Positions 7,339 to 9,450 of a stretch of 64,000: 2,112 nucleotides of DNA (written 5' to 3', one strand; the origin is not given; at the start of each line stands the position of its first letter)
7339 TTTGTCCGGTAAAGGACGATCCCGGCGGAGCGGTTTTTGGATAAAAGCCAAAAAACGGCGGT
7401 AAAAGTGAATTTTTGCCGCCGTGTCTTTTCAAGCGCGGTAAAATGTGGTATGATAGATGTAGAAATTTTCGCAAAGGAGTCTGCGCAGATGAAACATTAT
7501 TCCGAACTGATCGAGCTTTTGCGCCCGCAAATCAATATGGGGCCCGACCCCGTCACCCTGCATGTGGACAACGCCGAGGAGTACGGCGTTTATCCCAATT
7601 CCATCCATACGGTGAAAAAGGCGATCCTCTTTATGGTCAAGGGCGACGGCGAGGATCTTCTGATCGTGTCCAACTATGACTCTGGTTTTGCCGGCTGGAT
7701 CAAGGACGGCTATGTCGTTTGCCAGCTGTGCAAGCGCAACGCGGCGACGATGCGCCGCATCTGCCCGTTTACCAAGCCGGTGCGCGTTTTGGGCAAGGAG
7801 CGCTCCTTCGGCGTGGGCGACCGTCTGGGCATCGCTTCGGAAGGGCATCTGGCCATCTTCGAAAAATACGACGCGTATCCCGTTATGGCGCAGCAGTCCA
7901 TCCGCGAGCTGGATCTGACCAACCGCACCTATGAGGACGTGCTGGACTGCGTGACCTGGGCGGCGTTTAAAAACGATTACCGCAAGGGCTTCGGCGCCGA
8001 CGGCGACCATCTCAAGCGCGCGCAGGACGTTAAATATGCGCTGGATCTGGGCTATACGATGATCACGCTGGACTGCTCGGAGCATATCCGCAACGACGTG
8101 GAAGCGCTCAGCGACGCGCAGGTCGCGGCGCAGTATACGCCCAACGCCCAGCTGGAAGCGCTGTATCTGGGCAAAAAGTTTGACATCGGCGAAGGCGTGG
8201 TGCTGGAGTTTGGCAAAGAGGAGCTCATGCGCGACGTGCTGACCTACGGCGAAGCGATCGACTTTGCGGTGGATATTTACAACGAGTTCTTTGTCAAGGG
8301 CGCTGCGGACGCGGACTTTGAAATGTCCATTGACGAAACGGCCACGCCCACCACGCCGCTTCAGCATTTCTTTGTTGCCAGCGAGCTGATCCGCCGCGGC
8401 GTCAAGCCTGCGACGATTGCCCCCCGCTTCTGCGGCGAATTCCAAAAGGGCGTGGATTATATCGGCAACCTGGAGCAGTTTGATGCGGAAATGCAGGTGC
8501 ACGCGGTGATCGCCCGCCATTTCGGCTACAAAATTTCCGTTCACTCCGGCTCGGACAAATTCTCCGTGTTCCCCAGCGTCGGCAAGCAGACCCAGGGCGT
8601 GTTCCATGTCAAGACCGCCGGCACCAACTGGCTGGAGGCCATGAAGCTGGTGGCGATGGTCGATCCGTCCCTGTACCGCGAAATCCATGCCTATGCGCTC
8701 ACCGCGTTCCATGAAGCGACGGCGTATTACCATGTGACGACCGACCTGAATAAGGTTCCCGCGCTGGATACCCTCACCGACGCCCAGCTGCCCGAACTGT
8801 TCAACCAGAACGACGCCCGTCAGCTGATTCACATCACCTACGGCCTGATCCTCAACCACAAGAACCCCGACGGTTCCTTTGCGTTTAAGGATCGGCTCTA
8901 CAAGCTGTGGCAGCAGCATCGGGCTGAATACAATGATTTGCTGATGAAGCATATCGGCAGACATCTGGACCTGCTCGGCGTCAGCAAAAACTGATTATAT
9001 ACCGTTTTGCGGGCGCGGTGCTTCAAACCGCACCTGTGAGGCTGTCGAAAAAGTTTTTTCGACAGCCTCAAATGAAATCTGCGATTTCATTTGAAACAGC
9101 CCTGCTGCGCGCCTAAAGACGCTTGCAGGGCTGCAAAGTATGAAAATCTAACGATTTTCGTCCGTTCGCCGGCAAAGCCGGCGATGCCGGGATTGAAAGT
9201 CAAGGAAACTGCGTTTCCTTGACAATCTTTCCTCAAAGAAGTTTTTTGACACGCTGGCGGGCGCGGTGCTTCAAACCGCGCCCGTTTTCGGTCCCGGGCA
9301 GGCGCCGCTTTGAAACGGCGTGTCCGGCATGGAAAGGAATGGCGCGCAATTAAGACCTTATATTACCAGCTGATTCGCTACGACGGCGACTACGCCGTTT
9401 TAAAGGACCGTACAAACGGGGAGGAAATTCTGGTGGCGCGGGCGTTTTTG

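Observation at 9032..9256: Dispersed family of a multi-hairpin intergenic repeat (5 clear copies, both orientations)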

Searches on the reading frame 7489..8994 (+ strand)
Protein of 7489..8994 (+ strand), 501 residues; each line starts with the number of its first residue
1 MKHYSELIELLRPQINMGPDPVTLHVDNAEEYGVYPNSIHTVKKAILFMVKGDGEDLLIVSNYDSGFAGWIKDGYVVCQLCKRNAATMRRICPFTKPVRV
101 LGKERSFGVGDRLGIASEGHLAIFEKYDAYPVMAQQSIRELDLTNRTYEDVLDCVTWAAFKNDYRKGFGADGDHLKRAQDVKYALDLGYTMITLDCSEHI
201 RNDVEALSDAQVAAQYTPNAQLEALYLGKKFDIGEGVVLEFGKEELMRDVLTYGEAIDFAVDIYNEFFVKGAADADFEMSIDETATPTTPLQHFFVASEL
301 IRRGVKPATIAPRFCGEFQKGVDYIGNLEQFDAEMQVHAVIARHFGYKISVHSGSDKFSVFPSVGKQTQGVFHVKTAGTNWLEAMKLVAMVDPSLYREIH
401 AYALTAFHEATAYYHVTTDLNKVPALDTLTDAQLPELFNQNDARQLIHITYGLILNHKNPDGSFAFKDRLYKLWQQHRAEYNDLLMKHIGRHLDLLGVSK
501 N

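Call 68: find_encoding_contigs(protein=window:7489-8994:+, flank=3000, max_places=10)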
Protein window:7489-8994:+ (501 aa): 2 contigs read that carry it; 2 places shown.
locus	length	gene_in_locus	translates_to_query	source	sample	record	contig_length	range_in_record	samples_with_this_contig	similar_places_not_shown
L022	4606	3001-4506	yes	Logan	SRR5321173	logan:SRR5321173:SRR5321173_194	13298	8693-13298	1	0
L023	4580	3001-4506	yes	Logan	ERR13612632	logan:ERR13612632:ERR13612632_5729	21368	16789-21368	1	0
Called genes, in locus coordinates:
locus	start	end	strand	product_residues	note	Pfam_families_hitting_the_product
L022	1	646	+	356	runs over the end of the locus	-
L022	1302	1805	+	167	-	PF13302:Acetyltransf_3, PF13420:Acetyltransf_4 (weak), PF13673:Acetyltransf_10 (weak), PF00583:Acetyltransf_1, PF13508:Acetyltransf_7 (weak)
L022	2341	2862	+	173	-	PF14512:TM1586_NiRdase (faint), PF00881:Nitroreductase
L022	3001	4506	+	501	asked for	PF16257:UxaE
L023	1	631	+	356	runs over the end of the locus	-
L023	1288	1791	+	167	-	PF13302:Acetyltransf_3, PF13420:Acetyltransf_4 (weak), PF13673:Acetyltransf_10 (weak), PF00583:Acetyltransf_1, PF13508:Acetyltransf_7 (weak)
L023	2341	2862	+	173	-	PF14512:TM1586_NiRdase (faint), PF00881:Nitroreductase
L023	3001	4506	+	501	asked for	PF16257:UxaE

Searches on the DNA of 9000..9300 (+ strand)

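Call 51: search_dna_similar(query=window:9036-9256:+, collection=plasmids, mode=distant, max_evalue=0.01)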
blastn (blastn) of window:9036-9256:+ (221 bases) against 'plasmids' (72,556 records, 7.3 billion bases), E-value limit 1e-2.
No match.

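Call 52: search_dna_similar(query=window:9036-9256:+, collection=phages, mode=distant, max_evalue=0.01)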
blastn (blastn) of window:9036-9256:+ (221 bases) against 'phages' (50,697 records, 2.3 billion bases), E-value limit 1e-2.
No match.
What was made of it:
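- Tried and rejected: BLAST of copy A against plasmids and phages gave no match (calls 51-52).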

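Call 53: search_rna_families(sources=[L020, L021], threshold=evalue, max_evalue=1)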
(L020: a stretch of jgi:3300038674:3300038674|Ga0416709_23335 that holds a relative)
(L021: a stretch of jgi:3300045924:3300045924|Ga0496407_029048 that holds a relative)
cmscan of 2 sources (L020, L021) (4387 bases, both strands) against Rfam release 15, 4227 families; matches with E-value up to 1: 1.
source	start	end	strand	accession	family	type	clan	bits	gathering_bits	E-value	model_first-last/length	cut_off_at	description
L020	1083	1141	+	RF02031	tpke11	Gene; sRNA;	-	22.3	43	0.18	1-77/77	no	tpke11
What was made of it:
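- On Any Rfam RNA family: Full-length copy F gives only tpke11 at E 0.18 (call 53).
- Checked: With the permissive E-value threshold on a full-length copy, only one chance-level hit appears (E 0.18, call 53).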

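Call 81: build_rna_model(alignment_id=A7, structure=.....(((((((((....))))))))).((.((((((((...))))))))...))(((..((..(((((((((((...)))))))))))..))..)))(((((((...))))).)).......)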
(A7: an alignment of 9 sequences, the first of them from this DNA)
Model R1 built from alignment A7 (9 sequences, 123 columns); structure: as given.
model positions 122; base pairs 42; branch points 3; effective number of sequences 1.39; information 0.59 bits per position. Calibrated on 0.2 Mb of random sequence (short: E-values are rough).
structure used (alignment columns):
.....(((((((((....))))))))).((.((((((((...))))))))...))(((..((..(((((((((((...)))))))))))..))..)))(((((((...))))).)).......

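Call 82: search_with_rna_model(model_id=R1, sources=[window, L009, L010, L011, L012, L013, L014, L020, L021, L024, L025, L001, L005], max_evalue=1)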
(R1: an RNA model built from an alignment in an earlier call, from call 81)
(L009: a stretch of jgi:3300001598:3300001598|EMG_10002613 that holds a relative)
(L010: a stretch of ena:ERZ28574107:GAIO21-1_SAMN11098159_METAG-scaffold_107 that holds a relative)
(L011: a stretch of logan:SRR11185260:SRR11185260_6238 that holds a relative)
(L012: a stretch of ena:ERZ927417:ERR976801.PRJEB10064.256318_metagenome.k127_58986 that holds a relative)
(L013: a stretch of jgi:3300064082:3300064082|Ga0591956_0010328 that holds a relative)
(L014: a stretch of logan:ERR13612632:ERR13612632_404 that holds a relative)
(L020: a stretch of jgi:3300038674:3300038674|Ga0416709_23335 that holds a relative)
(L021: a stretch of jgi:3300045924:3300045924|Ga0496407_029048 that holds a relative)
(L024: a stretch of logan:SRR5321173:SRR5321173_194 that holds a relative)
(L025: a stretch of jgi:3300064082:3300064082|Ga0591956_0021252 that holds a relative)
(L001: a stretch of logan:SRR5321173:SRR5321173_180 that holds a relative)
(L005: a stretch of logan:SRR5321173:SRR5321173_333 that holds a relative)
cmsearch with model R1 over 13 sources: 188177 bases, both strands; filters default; matches with E-value up to 1: 27.
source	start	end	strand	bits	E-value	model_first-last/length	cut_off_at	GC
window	9135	9256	+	144.9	9.6e-32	1-122/122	no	0.45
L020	1124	1245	-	144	1.6e-31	1-122/122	no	0.45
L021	1410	1531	-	132.6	7.1e-29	1-122/122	no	0.49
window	28984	29105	-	127.3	1.2e-27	1-122/122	no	0.48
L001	11035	11156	-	127.3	1.2e-27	1-122/122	no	0.48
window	60453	60573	+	122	2e-26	1-122/122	no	0.45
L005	532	652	+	122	2e-26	1-122/122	no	0.45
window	18015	18137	+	114.1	1.5e-24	1-122/122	no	0.47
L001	66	188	+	114.1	1.5e-24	1-122/122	no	0.47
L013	4836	4953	-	108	3.8e-23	1-122/122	no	0.49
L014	4870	4991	-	92.6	1.5e-19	1-122/122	no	0.46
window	44748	44855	-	42.6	6.6e-08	1-122/122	no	0.47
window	9038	9166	-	28.9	0.0001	1-122/122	no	0.45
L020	1214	1342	+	28.8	0.00011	1-122/122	no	0.44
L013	4922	5043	+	26.4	0.00041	1-122/122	no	0.5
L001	36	97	-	23.8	0.0016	1-122/122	no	0.52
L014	4960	5087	+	18.2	0.033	1-122/122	no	0.48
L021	1500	1560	+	16.5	0.08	1-122/122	no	0.46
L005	586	628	-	16.2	0.096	56-98/122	no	0.47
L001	11060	11100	+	16.1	0.1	57-97/122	no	0.49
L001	11125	11186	+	13.8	0.34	1-122/122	no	0.5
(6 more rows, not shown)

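Call 83: search_with_rna_model(model_id=R1, source=window, start=9000, end=9300, max_evalue=1, show_alignments=3)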
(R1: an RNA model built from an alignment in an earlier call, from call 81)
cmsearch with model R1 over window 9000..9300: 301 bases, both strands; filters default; matches with E-value up to 1: 4.
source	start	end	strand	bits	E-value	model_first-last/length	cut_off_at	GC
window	9135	9256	+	144.9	1.5e-34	1-122/122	no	0.45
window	9038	9166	-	28.9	1.7e-07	1-122/122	no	0.45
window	9192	9230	-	16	0.00017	58-96/122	no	0.36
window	9167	9183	-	6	0.036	33-49/122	no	0.82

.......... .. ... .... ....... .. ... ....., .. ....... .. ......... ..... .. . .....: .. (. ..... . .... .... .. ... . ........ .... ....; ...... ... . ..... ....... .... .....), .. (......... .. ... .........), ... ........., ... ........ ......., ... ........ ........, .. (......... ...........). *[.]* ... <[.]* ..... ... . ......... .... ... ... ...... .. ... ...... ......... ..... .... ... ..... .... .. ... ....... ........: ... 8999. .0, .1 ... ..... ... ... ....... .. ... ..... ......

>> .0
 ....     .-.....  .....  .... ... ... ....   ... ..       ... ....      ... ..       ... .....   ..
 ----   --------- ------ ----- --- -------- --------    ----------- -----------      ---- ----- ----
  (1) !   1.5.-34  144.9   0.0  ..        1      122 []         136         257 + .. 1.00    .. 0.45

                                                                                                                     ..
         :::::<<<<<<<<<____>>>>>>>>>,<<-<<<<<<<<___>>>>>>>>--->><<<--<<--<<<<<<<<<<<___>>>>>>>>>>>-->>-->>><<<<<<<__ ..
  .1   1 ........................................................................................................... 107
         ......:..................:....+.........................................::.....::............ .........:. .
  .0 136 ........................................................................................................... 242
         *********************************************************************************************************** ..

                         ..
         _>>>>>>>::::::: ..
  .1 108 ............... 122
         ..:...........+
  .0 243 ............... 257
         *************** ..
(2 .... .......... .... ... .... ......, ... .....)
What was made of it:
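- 9038..9059 (+): Left terminal inverted repeat of copy A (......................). The reverse complement of the 5' half also hits the 3'-half model at 28.9 bits (call 83).
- The reverse complement of the 5' half matches the model of the 3' half (call 83).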

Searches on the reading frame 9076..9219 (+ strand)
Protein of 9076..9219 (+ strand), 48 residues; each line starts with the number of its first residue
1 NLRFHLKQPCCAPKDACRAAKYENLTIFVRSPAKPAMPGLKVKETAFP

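Call 92: find_homologous_proteins(query=A8, max_evalue=10)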
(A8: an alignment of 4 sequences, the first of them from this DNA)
Query A8 (4 sequences) (48 aa, profile of the alignment): 2 proteins with E <= 10 among 70 candidates.
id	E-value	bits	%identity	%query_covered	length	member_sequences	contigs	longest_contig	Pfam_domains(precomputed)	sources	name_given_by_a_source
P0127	1.8e-20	90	76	88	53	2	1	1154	-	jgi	jgi:hypothetical protein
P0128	8.4e-9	53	61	69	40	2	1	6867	-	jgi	jgi:hypothetical protein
